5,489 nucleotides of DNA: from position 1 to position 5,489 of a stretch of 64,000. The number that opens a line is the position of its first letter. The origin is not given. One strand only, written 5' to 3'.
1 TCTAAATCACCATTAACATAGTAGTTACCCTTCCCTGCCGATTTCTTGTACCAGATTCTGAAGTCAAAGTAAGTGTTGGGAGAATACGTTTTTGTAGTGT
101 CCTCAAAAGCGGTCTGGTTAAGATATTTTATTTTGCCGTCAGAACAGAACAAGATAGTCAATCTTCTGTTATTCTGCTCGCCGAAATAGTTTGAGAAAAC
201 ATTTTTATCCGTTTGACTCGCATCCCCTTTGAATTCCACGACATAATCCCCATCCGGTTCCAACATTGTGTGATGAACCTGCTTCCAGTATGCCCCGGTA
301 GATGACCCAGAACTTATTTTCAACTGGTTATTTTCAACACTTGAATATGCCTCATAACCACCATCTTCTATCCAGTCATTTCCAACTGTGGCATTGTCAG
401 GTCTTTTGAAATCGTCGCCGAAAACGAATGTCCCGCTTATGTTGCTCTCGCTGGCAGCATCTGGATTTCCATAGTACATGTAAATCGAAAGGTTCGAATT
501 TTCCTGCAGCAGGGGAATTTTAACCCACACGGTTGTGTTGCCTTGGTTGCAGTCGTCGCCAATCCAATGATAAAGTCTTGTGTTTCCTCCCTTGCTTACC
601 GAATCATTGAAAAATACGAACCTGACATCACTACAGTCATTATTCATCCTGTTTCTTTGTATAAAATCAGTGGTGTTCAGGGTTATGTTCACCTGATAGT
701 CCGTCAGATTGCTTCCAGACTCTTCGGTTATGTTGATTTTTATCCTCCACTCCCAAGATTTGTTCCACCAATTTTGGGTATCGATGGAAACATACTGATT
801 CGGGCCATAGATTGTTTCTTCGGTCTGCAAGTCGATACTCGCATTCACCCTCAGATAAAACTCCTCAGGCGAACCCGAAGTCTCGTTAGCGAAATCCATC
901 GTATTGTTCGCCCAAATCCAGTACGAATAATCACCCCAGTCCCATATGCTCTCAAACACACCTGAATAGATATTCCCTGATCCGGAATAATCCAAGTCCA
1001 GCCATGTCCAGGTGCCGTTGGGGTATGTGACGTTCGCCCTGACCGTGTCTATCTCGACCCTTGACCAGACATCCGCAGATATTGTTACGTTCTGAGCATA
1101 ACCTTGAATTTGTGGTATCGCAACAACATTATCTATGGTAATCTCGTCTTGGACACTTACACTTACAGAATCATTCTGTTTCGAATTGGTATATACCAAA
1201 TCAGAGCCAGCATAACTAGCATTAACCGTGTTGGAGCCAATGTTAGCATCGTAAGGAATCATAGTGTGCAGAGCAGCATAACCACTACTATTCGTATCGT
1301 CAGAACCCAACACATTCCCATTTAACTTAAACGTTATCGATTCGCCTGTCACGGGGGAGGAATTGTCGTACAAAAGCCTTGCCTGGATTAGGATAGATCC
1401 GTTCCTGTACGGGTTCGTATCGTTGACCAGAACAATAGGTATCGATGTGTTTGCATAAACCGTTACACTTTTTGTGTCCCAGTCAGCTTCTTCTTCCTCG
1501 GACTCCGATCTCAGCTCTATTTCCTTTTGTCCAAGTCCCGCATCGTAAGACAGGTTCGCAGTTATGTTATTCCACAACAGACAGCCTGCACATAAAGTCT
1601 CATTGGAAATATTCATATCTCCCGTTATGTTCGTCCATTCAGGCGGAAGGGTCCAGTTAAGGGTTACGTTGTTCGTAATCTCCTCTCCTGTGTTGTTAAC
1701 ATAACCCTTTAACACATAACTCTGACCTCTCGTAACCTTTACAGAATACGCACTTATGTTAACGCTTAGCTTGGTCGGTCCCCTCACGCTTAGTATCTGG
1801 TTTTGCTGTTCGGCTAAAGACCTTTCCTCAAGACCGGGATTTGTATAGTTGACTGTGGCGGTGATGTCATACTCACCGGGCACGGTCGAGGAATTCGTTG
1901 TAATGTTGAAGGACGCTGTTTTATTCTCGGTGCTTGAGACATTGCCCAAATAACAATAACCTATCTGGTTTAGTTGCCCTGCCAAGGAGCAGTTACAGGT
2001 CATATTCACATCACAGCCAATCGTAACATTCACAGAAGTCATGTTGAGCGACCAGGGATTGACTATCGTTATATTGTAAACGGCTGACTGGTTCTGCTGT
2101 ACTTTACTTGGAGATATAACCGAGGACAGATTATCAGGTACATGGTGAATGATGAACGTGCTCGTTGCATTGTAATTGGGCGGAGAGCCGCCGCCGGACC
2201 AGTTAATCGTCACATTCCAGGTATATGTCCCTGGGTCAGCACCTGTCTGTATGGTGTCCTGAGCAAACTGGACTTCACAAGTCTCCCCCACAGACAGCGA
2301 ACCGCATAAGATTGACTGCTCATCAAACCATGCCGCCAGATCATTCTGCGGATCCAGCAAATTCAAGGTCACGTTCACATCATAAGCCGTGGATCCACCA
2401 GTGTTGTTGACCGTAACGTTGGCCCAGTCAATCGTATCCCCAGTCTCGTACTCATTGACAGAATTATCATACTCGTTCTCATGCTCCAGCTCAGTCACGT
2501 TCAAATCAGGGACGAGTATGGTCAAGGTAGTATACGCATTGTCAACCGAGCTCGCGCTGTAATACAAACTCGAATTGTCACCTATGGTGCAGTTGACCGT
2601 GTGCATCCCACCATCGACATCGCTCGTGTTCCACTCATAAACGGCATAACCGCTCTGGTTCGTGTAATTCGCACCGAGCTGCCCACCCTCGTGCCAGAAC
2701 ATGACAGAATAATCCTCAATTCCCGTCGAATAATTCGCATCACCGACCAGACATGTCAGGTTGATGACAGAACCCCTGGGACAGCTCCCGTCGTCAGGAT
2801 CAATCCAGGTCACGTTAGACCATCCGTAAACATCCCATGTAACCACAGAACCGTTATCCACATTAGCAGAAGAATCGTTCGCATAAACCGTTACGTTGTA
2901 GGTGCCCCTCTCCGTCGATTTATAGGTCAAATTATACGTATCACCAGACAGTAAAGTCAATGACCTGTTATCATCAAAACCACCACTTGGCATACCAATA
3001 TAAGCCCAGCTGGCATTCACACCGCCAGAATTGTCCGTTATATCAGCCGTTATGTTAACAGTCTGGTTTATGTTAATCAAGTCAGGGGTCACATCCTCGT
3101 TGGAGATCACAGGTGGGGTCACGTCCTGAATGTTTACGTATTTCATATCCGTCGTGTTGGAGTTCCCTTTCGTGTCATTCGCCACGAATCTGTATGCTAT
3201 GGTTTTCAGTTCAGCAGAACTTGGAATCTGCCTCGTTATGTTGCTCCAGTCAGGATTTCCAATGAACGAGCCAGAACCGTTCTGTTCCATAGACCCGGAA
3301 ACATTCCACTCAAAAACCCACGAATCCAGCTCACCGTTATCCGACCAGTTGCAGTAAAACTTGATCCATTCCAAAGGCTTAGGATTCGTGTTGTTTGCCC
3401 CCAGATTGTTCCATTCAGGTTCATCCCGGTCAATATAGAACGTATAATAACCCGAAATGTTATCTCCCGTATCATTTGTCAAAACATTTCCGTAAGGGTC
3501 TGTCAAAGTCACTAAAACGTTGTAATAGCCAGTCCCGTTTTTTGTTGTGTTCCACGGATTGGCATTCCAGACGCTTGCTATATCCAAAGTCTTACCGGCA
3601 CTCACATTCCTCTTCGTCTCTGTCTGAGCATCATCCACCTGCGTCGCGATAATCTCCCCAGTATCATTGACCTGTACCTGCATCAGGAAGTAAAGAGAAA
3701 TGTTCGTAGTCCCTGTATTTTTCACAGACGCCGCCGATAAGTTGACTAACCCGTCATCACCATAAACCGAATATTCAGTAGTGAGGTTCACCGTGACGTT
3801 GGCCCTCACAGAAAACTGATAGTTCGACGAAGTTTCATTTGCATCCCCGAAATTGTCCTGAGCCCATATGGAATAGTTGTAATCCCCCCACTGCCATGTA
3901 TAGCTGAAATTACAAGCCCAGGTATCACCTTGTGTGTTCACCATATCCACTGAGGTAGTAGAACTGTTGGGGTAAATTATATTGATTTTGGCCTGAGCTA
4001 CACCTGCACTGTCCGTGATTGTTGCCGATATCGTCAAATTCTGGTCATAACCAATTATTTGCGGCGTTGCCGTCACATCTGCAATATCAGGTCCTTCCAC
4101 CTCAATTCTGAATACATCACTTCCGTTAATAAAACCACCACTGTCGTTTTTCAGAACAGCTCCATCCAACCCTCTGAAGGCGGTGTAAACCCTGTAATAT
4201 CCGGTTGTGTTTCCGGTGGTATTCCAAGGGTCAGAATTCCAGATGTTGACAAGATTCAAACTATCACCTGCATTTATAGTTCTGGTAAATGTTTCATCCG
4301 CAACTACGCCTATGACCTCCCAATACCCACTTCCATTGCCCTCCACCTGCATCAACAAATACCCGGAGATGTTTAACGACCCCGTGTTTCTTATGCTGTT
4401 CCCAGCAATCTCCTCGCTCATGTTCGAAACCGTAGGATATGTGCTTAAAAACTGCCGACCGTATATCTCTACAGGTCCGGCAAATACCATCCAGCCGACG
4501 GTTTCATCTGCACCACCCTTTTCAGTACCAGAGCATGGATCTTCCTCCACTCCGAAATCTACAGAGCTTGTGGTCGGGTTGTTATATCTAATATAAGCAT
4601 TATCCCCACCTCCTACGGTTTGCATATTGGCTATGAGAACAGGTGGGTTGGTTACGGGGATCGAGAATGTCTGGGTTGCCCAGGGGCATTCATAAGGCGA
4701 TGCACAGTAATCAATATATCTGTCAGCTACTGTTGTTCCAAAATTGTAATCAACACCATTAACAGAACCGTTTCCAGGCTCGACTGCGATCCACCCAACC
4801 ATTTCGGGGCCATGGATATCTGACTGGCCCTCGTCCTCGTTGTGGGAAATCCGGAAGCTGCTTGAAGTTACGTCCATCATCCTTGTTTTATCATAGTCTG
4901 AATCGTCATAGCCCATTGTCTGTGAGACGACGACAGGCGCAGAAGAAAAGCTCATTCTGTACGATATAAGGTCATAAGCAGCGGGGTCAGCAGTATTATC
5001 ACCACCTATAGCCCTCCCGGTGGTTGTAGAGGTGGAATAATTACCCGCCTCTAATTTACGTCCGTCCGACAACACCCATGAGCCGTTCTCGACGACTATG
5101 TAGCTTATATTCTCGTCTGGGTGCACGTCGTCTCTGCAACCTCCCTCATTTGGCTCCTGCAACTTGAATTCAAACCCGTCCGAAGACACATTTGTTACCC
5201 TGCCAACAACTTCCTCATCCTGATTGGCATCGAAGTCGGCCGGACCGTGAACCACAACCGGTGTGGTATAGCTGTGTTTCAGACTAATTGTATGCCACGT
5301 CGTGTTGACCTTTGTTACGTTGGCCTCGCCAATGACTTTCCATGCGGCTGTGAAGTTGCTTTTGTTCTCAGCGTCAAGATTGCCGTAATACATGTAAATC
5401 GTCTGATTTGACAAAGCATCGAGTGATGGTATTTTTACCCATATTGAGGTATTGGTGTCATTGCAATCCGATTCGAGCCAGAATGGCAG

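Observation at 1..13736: Multi-kilobase tandem super-repeats inside an enormous surface-protein gene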

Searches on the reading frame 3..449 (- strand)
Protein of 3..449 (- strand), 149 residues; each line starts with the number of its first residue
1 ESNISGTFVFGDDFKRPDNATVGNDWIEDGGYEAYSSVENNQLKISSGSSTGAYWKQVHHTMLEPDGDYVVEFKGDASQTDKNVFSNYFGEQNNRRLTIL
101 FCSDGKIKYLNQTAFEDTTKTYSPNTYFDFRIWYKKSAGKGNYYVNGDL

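Call 27: search_protein_families(library=pfam, proteins=[window:3-449:-], max_evalue=0.1)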
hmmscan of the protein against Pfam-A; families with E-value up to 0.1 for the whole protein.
window:3-449:- (149 aa): 0 families

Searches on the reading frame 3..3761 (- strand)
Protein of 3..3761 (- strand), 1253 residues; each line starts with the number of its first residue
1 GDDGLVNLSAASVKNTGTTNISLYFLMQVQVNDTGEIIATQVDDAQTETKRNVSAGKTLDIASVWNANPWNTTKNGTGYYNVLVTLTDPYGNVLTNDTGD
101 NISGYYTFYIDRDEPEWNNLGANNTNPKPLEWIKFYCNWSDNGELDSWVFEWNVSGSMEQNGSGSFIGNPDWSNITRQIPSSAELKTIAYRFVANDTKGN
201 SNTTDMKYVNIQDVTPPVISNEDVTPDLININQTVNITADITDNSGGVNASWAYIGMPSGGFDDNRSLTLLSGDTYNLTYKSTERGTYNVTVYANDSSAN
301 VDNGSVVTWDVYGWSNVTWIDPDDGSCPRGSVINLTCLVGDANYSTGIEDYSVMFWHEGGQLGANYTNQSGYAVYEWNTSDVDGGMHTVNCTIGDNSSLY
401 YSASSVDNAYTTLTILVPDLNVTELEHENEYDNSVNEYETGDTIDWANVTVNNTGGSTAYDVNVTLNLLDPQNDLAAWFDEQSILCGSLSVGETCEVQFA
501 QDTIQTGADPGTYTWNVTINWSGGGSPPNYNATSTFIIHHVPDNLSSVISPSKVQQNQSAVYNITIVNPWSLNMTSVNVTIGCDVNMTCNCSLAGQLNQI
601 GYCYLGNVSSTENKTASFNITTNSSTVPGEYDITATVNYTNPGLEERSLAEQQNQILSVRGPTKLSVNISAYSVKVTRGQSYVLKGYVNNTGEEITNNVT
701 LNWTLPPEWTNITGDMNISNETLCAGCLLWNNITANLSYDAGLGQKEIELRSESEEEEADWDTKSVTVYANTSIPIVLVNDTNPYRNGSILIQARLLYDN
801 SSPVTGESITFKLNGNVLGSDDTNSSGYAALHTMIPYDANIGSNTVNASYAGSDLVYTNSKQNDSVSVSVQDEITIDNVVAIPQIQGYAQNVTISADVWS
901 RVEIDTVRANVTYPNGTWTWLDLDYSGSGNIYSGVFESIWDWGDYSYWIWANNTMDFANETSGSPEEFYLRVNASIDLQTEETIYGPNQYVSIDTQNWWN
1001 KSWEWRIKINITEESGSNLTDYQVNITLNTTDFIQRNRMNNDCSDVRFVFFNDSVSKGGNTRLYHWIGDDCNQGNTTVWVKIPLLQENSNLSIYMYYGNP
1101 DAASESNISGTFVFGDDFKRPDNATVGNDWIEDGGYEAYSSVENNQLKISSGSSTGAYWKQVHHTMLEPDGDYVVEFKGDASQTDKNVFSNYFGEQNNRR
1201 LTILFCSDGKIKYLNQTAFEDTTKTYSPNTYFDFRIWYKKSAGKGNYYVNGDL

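Call 29: find_homologous_proteins(query=window:3-3761:-, max_evalue=0.00001)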
Query window:3-3761:- (1253 aa): 15 proteins with E <= 0.00001 among 8000 candidates.
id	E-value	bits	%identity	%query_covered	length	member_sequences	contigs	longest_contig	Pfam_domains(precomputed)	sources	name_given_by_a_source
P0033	0.0e+0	1483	55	100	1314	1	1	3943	PF10102.15,PF10633.16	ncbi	ncbi:MAG: hypothetical protein DRO99_04375, partial [Candidatus Aenigmatarchaeota archaeon]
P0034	0.0e+0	1286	56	86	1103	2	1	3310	PF16640.12,PF10102.15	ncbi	ncbi:MAG: hypothetical protein DRP09_17740, partial [Candidatus Thorarchaeota archaeon]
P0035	0.0e+0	1019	56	66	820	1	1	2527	PF10633.16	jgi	-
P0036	1.2e-269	916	57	45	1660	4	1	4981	PF10102.15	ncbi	ncbi:MAG: hypothetical protein DRP18_02800, partial [Candidatus Aenigmatarchaeota archaeon]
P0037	8.0e-58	214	34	12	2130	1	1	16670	PF01839.30,PF13517.13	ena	-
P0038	1.6e-34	137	44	8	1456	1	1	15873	-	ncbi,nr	ncbi:MAG: hypothetical protein JW778_03690, partial [Candidatus Altiarchaeota archaeon]|nr:hypotheti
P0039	1.1e-28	118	34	7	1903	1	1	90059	PF17789.8,PF16640.12,PF16841.12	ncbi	-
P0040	1.9e-14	71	38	16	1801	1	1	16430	PF27237.1,PF01835.26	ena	-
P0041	1.3e-13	68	39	13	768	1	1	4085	-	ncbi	-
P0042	7.4e-13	65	34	9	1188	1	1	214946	PF13229.13,PF05048.20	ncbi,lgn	ncbi:MAG: NosD domain-containing protein [Candidatus Pacearchaeota archaeon]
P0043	1.5e-12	64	27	20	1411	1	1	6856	PF17957.8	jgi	-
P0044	1.1e-8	52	30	8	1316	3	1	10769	-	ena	-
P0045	6.9e-7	46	26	26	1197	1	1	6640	PF10633.16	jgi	jgi:hypothetical protein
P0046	1.2e-6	45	32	10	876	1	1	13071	PF07495.20,PF00801.27,PF17957.8,PF00963.25,PF13750.13,PF18911.7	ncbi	-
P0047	2.5e-6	44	30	9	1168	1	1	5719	PF04389.23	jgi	jgi:hypothetical protein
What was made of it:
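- Unit homologs P0033 and P0036 are also Aenigmatarchaeota (call 29).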

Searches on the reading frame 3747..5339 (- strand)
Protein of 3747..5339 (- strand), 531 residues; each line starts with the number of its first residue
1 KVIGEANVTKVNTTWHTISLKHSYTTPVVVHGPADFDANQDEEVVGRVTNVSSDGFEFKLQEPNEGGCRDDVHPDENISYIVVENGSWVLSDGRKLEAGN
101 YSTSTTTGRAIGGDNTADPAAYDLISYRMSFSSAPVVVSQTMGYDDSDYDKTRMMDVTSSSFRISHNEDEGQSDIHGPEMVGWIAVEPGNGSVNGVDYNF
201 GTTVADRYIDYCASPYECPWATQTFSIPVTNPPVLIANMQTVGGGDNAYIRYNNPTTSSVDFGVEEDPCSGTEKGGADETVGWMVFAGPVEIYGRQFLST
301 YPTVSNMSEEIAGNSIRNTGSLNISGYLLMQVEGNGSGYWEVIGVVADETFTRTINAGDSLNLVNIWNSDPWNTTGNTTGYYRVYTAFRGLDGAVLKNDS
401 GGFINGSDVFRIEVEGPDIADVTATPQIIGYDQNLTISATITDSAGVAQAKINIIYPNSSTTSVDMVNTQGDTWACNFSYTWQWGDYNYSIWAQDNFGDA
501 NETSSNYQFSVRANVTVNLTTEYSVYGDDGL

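Call 27: search_protein_families(library=pfam, proteins=[window:3747-5339:-], max_evalue=0.1)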
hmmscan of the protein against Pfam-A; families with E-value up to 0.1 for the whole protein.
window:3747-5339:- (531 aa): 2 families
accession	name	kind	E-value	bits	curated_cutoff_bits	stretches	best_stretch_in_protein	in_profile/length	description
PF09458.16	H_lectin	-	0.0096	16.5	24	0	25-62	12-51/67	H-type lectin domain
PF19077.6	Big_13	-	0.035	15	27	0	447-510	40-99/102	Bacterial Ig-like domain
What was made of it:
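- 4437..5339 (-): H-lectin-like triplet 2 (aa 2800-3100). Weak PF09458 hit at E 0.0096 (call 27).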
